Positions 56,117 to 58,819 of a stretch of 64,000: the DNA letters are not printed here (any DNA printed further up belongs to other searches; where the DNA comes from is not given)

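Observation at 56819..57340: Family-B DNA polymerase with intact polymerase motifs but substituted Exo I and Exo III catalytic residues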

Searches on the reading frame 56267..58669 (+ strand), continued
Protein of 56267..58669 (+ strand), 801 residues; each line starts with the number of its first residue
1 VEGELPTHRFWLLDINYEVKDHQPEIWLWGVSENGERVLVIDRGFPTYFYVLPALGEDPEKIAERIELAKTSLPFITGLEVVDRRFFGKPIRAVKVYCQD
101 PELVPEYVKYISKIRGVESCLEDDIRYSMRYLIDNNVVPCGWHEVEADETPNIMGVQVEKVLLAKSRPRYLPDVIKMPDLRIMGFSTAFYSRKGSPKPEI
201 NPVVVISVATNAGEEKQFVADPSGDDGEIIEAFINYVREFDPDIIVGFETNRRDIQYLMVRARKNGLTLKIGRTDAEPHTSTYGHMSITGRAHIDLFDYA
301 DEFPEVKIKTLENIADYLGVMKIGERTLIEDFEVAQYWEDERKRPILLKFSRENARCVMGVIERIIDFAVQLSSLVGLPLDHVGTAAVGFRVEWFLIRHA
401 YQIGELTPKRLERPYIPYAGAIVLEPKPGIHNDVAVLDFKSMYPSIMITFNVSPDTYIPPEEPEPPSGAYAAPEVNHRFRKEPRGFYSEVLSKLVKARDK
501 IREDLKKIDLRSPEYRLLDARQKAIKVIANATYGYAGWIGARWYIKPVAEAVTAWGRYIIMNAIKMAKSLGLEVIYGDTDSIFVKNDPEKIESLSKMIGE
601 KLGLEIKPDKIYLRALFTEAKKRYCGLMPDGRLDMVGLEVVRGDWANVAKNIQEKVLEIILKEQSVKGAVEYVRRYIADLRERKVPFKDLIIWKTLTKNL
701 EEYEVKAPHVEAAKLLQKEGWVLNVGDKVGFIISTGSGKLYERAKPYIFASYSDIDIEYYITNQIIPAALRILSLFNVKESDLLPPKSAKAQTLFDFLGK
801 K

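Call 36: list_cluster_members(proteins=[P0121, P0124, P0126, P0128, P0129, P0130, P0131, P0132, P0133, P0134])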
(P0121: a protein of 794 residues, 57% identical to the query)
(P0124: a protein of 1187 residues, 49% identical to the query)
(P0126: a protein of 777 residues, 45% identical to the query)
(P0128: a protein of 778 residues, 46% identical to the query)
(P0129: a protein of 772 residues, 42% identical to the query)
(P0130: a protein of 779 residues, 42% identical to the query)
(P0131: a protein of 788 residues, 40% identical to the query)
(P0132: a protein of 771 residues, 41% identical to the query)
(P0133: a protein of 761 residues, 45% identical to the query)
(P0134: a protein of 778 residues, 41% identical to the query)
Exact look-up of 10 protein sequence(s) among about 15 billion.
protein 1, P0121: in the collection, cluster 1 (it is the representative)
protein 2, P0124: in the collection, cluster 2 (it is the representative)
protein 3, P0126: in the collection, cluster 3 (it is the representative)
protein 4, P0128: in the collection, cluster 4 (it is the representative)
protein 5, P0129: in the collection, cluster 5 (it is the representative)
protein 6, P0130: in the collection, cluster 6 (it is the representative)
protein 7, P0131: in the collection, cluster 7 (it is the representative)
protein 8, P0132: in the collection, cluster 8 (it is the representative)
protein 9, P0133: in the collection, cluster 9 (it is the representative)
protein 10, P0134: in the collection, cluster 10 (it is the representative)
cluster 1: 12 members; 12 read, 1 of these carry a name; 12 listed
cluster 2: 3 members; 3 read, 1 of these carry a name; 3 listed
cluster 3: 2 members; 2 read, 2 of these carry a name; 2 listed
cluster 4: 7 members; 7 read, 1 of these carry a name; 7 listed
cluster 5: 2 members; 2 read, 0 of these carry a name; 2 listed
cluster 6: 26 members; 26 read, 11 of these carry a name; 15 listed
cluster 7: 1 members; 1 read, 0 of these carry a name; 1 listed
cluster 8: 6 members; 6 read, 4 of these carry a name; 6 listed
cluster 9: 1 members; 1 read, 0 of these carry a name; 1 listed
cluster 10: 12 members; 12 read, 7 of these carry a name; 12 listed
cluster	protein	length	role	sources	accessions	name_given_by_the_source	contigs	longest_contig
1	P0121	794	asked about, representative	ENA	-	-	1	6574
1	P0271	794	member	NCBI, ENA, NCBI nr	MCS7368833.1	MAG: DNA polymerase II [archaeon GBS-70-058] | DNA polymerase II [Candidatus Culexarchaeum nevadense]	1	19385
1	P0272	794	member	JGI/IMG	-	-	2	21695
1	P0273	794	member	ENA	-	-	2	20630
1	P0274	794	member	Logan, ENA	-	-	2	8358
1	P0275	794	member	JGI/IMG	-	-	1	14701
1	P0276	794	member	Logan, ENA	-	-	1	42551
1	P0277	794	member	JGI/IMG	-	-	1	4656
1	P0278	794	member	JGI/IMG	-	-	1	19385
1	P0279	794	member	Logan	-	-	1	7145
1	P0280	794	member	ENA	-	-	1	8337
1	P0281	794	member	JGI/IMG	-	-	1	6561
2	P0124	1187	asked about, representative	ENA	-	-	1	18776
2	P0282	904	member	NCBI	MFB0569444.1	MAG: DNA-directed DNA polymerase, partial [Nitrososphaeria archaeon]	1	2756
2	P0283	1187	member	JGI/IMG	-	-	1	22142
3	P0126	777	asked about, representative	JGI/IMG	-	DNA polymerase I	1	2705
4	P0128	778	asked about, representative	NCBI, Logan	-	-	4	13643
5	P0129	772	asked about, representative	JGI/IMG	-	-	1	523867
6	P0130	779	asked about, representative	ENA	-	-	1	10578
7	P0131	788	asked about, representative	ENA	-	-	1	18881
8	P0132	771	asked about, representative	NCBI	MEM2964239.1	MAG: DNA-directed DNA polymerase [Candidatus Bathyarchaeia archaeon]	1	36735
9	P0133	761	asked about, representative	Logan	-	-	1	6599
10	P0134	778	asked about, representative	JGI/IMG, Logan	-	DNA polymerase I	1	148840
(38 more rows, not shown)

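Call 42: search_protein_families(library=pfam, proteins=[L020:1894-5118:+, L055:1483-5247:-, L058:4044-8117:-, L037:14315-17773:+], max_evalue=0.00001)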
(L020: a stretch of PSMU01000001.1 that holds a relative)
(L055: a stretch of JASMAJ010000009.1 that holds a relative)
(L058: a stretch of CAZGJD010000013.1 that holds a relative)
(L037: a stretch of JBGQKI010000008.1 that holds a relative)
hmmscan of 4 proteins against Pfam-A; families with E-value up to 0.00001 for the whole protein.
L020:1894-5118:+ (1075 aa): 2 families
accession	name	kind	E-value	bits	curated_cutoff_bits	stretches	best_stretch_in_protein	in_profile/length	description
PF00270.35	DEAD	-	5.8e-15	55.8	26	1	90-264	3-166/167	DEAD/DEAH box helicase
PF00271.37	Helicase_C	-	1.5e-11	44.9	23.5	1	365-464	12-109/110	Helicase conserved C-terminal domain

L055:1483-5247:- (1255 aa): 0 families

L058:4044-8117:- (1358 aa): 0 families

L037:14315-17773:+ (1153 aa): 6 families
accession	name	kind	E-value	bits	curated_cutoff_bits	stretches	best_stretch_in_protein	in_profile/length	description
PF13517.12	FG-GAP_3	-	1.2e-46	157.6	26.9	5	123-183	1-60/61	FG-GAP-like repeat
PF18911.6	PKD_4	-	6.8e-33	113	27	2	557-638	3-84/85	PKD domain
PF07593.17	UnbV_ASPIC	-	3.7e-21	75.2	23.4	1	482-548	1-67/68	ASPIC and UnbV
PF00801.26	PKD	-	7.3e-18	64.8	23.5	0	563-636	7-78/80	PKD domain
PF01839.29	FG-GAP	-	1.3e-15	57.3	22.1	0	323-342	3-22/37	FG-GAP repeat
PF22352.2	K319L-like_PKD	-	2e-11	44.2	27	0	567-639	7-84/84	K319L-like, PKD domain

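Call 55: find_encoding_contigs(protein=P0083, flank=10000, max_places=2)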
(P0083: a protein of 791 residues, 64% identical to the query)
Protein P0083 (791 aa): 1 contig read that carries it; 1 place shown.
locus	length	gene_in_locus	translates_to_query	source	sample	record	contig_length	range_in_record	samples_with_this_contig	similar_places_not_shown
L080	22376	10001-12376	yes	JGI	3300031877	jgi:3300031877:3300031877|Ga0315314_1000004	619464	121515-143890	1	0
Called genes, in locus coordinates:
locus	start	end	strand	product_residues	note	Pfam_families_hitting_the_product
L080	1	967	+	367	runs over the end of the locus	PF00037:Fer4 (faint), PF12837:Fer4_6 (faint), PF13237:Fer4_10, PF12838:Fer4_7, PF13187:Fer4_9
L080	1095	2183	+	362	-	PF00145:DNA_methylase, PF09445:Methyltransf_15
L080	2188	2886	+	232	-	PF00730:HhH-GPD, PF00633:HHH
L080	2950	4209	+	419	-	PF13589:HATPase_c_3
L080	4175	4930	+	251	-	-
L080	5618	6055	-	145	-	PF00692:dUTPase, PF22769:DCD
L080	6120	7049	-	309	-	PF01171:ATP_bind_3, PF03054:tRNA_Me_trans (weak)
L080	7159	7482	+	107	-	PF03091:CutA1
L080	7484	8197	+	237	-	-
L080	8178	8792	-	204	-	PF23913:DUF7255 (faint)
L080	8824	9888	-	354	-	PF26356:Pelota_N, PF03465:eRF1_3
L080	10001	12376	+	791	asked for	PF03104:DNA_pol_B_exo1, PF00136:DNA_pol_B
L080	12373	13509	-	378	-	PF01751:Toprim, PF13155:Toprim_2 (weak), PF13662:Toprim_4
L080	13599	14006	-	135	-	PF13662:Toprim_4 (weak), PF01751:Toprim, PF13155:Toprim_2 (weak)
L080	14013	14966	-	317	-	PF00579:tRNA-synt_1b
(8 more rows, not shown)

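Call 69: predict_structure(alignment_id=A1)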
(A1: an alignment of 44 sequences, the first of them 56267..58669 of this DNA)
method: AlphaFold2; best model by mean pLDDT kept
length: 801 residues; sequences in the alignment: 44
mean_pLDDT: 85.2   pTM: 0.78
mean pLDDT of the five models: 85.2, 84.2, 84.0, 81.9, 78.9
residues with pLDDT >= 90: 369; 70-90: 341; 50-70: 55; < 50: 36
segments of 3 or more residues with pLDDT < 50: 1-3, 415-417, 536-544, 639-642, 789-794, 796-801
pLDDT, mean of each block of 10 residues (from residue 1): 73 86 89 94 90 94 94 93 87 94 91 94 80 90 95 90 95 86 94 84 95 95 84 95 90 87 92 78 58 85 72 91 85 86 95 96 91 86 58 81 80 51 74 90 86 86 90 89 86 89 91 87 84 54 62 88 94 86 93 94 87 82 74 65 72 90 93 95 90 88 87 92 86 89 91 92 91 89 70 46 36
secondary structure, 60 per line:
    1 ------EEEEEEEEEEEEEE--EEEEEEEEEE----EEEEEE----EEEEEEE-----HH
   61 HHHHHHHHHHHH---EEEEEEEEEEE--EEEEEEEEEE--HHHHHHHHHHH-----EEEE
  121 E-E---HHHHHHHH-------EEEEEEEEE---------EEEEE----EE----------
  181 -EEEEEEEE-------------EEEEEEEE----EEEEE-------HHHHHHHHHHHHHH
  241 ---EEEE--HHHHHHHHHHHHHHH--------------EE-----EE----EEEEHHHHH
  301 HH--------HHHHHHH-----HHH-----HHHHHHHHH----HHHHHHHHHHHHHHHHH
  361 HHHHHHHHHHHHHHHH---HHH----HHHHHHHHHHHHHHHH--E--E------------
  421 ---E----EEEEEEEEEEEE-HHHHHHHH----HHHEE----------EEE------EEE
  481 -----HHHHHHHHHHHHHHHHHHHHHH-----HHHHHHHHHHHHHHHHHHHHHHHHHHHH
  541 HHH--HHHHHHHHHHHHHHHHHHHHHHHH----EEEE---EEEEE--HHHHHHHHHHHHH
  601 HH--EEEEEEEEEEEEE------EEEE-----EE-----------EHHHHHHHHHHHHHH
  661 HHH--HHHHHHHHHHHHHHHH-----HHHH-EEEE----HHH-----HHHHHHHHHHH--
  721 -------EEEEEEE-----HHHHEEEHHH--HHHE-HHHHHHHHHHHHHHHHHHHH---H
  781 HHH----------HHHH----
elements in order (helices of 4 or more, strands of 3 or more residues): E7-20 E23-32 E37-42 E47-53 H59-72 E76-86 E89-98 H101-111 E117-121 H127-134 E142-150 E160-164 E182-189 E203-210 E215-219 H227-240 E244-247 H250-264 E292-295 H296-302 H311-317 H331-339 H344-376 H387-402 E429-440 H442-449 E469-471 E478-480 H486-507 H513-543 H546-569 E574-577 E581-585 H588-602 E605-617 E624-627 H647-663 H666-681 H687-690 E692-695 H708-718 E728-734 H740-743 E744-746 H757-776 H780-783 H794-797

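Call 71: fold_search(model_id=the predicted structure, library=pdb)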
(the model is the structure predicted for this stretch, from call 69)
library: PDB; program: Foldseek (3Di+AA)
matches with E <= 10: 1335; with E <= 0.001: 274
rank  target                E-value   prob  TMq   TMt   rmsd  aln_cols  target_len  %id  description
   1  5mdn_A                1.0e-79  1.00  0.87  0.91   3.2       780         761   47  Structure of the family B DNA polymerase from the hyperthermophilic archaeon Pyrobaculum calidifontis (released 2016-12-14)
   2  6is7_B                3.3e-58  1.00  0.78  0.82   4.6       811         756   32  Structure of 9N-I DNA polymerase incorporation with dA in the active site (released 2019-08-28)
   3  6is7_A                5.1e-58  1.00  0.78  0.82   4.6       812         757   31  Structure of 9N-I DNA polymerase incorporation with dA in the active site (released 2019-08-28)
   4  4k8z_A                5.4e-58  1.00  0.78  0.82   4.5       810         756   31  KOD Polymerase in binary complex with dsDNA (released 2013-06-26)
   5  7b0h_F                8.1e-58  1.00  0.72  0.76   6.1       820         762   30  TgoT_6G12 Ternary complex (released 2021-01-13)
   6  4flu_A                1.1e-57  1.00  0.77  0.81   4.8       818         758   31  Pyrococcus abyssi B family DNA polymerase bound to a dsDNA, in edition mode (released 2012-08-29)
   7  5vu9_A                2.3e-57  1.00  0.77  0.81   4.7       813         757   32  TNA polymerase, translocated product (released 2017-12-06)
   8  4k8x_A                2.4e-57  1.00  0.80  0.84   4.3       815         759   31  Binary complex of 9N DNA polymerase in the replicative state (released 2013-06-26)
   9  6wya_A                3.3e-57  1.00  0.76  0.80   4.7       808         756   31  RTX (Reverse Transcription Xenopolymerase) in complex with a DNA duplex and dAMPNPP (released 2020-08-19)
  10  4flt_A                5.2e-57  1.00  0.76  0.80   5.2       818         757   31  Pyrococcus abyssi B family DNA polymerase bound to a dsDNA, in edition mode (released 2012-08-29)
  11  4flv_A                5.5e-57  1.00  0.77  0.81   4.8       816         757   31  Pyrococcus abyssi B family DNA polymerase bound to a dsDNA, in edition mode (released 2012-08-29)
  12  4fly_A                5.7e-57  1.00  0.76  0.81   4.9       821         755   30  Pyrococcus abyssi B family DNA polymerase bound to a dsDNA, in edition mode (released 2012-08-29)
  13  7om3_A                6.7e-57  1.00  0.78  0.82   4.6       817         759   31  Crystal structure of KOD DNA Polymerase in a binary complex with Hypoxanthine containing template (released 2021-10-13)
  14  5h12                  7.4e-57  1.00  0.71  0.75   6.1       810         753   32  Crystal structure of Deep Vent DNA Polymerase (released 2017-01-25)
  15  7tqw_A                7.8e-57  1.00  0.76  0.80   4.9       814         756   31  Kod RSGA incorporating PMT, n+2 (released 2022-08-31)
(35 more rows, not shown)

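Call 72: list_cluster_members(proteins=[P0122, P0123, P0125, P0127, P0135, P0136, P0137, P0138, P0141, P0164])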
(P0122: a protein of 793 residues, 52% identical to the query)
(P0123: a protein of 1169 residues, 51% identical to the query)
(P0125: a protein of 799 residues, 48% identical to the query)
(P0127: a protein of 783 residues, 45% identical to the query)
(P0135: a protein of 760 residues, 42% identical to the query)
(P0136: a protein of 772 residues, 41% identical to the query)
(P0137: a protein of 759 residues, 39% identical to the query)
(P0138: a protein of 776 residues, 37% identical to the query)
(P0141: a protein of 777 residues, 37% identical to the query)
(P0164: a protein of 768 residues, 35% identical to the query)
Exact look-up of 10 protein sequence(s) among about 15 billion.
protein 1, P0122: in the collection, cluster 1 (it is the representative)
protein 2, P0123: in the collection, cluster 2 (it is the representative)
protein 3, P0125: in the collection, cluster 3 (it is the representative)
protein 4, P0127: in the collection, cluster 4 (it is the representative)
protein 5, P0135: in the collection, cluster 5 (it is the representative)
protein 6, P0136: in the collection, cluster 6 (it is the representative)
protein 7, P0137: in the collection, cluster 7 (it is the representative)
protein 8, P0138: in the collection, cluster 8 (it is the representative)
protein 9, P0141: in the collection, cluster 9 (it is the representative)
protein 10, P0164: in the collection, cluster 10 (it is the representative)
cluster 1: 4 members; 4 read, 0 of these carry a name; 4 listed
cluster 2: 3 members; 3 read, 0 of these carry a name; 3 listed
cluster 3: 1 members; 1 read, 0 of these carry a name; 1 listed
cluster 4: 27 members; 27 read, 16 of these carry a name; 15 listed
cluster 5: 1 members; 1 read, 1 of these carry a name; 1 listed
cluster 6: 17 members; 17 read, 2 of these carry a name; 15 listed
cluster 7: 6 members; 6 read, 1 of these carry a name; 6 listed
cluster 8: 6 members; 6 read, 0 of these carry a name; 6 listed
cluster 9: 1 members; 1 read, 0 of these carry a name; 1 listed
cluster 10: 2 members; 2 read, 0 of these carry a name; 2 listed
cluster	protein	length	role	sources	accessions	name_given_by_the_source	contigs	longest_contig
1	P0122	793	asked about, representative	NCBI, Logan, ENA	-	-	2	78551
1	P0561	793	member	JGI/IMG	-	-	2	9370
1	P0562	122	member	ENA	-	-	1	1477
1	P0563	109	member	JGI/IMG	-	-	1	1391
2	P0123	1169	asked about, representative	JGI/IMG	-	-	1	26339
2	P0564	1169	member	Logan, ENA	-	-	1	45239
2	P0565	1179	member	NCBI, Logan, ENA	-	-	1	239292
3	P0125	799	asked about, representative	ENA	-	-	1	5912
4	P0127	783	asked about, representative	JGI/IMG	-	-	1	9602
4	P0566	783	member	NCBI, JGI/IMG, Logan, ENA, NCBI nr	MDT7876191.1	MAG: DNA polymerase II [Sulfolobaceae archaeon] | DNA polymerase I | DNA polymerase II [Sulfolobaceae archaeon]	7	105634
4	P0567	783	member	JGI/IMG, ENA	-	DNA polymerase I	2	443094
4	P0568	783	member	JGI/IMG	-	DNA polymerase I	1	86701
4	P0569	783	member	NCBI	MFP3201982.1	MAG: DNA polymerase II [Sulfolobus sp.]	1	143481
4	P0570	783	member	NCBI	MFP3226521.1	MAG: DNA polymerase II [Sulfolobaceae archaeon]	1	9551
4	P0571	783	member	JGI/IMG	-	DNA polymerase I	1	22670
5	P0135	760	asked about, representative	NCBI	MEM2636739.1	MAG: DNA-directed DNA polymerase [Candidatus Korarchaeota archaeon]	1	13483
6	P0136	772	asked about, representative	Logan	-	-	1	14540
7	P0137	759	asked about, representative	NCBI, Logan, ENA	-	-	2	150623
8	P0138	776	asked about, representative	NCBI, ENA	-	-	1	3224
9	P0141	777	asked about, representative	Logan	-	-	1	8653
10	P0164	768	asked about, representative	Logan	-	-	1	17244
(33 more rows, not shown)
